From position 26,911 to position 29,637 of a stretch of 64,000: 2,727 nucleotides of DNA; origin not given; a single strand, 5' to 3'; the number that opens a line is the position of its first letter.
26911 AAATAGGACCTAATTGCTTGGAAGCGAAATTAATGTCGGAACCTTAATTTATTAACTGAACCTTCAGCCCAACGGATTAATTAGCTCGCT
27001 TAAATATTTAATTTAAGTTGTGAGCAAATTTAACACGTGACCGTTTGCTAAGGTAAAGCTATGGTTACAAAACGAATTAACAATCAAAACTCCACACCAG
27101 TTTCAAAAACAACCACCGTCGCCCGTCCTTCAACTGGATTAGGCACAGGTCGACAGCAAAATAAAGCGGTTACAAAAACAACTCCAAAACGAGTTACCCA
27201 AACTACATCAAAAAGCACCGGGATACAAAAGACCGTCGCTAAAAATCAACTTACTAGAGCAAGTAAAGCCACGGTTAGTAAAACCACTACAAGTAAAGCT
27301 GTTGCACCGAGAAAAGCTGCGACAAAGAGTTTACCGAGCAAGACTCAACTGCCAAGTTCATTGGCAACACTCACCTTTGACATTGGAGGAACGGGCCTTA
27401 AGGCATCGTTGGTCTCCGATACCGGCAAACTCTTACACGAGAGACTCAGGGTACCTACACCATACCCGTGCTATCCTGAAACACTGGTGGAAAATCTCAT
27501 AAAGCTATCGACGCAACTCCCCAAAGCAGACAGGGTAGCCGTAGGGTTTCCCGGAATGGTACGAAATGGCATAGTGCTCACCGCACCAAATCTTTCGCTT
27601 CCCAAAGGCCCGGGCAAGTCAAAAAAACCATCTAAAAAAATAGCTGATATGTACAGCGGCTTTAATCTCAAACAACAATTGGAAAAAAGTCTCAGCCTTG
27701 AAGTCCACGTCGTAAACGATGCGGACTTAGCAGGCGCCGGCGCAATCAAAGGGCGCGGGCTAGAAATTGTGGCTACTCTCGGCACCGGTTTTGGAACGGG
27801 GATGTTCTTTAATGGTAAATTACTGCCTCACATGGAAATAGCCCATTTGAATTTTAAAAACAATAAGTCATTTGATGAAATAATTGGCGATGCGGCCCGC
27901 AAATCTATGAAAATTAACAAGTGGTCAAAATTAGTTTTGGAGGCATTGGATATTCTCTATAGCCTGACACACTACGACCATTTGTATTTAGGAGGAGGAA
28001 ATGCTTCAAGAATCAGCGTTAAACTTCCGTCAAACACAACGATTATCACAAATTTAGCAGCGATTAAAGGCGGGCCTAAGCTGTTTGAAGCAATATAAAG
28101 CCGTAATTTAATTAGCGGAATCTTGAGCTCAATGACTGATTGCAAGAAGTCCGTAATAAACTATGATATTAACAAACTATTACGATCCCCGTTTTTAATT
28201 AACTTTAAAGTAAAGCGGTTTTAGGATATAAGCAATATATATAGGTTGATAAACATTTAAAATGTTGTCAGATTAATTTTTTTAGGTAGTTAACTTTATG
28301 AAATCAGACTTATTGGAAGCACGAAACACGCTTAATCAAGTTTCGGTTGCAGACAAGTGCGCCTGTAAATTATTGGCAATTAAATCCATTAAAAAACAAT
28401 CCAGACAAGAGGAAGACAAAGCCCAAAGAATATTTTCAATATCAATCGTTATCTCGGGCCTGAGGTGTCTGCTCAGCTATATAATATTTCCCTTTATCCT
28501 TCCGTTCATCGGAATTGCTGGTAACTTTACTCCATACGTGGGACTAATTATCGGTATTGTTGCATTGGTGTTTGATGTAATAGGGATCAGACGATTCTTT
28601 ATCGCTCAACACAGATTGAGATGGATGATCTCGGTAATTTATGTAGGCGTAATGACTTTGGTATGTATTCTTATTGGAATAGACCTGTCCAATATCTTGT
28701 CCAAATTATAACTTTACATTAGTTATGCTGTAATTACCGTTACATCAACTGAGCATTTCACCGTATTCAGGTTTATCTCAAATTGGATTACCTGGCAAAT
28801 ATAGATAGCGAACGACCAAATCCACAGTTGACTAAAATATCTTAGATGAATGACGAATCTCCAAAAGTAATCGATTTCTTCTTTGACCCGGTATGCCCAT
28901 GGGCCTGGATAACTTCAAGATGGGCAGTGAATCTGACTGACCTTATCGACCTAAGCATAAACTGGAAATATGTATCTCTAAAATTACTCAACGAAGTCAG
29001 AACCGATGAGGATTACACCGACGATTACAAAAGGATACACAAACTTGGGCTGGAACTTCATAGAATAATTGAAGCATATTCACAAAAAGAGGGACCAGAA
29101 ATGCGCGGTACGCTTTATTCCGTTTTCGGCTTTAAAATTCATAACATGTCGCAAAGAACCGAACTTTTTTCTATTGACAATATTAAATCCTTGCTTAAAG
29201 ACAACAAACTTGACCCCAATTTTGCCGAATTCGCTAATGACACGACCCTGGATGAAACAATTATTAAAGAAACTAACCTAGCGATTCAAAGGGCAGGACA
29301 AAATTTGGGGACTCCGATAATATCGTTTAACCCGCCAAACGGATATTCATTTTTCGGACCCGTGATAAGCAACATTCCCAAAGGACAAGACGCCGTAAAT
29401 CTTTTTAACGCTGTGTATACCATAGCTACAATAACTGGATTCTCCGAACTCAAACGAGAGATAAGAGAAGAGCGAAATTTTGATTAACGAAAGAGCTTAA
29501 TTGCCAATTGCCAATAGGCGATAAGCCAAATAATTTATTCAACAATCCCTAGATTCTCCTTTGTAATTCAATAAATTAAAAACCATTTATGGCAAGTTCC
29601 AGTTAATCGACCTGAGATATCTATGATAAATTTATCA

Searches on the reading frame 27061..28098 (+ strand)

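Call 31: search_protein_families(library=pfam, proteins=[window:27061-28098:+], max_evalue=1)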
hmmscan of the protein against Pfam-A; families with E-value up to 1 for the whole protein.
window:27061-28098:+ (345 aa): 1 family
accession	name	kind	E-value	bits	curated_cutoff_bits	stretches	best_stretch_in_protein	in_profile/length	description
PF00480.26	ROK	-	2e-14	54.2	22.9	1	105-255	3-145/294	ROK family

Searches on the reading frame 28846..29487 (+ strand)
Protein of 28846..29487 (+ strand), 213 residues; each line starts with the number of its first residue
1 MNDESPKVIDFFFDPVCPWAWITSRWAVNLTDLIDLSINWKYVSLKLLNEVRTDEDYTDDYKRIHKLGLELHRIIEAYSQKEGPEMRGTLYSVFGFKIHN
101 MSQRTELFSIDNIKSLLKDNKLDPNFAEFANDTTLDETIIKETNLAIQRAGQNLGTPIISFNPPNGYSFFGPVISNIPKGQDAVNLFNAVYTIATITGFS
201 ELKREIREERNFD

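Call 31: search_protein_families(library=pfam, proteins=[window:28846-29487:+], max_evalue=1)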
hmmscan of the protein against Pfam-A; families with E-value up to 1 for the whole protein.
window:28846-29487:+ (213 aa): 3 families
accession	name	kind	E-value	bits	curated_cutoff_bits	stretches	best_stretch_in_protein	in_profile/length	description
PF22234.2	Rv2466c-like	-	3.1e-41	142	27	1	16-204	1-180/180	Mycothiol-dependent nitroreductase Rv2466c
PF01323.26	DSBA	-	5.3e-05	23.5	25.6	1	8-149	1-162/191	DSBA-like thioredoxin domain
PF16843.10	Get5_bdg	-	0.093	12.7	25.3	1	41-72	8-39/53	Binding domain to Get4 on Get5, Golgi to ER traffic protein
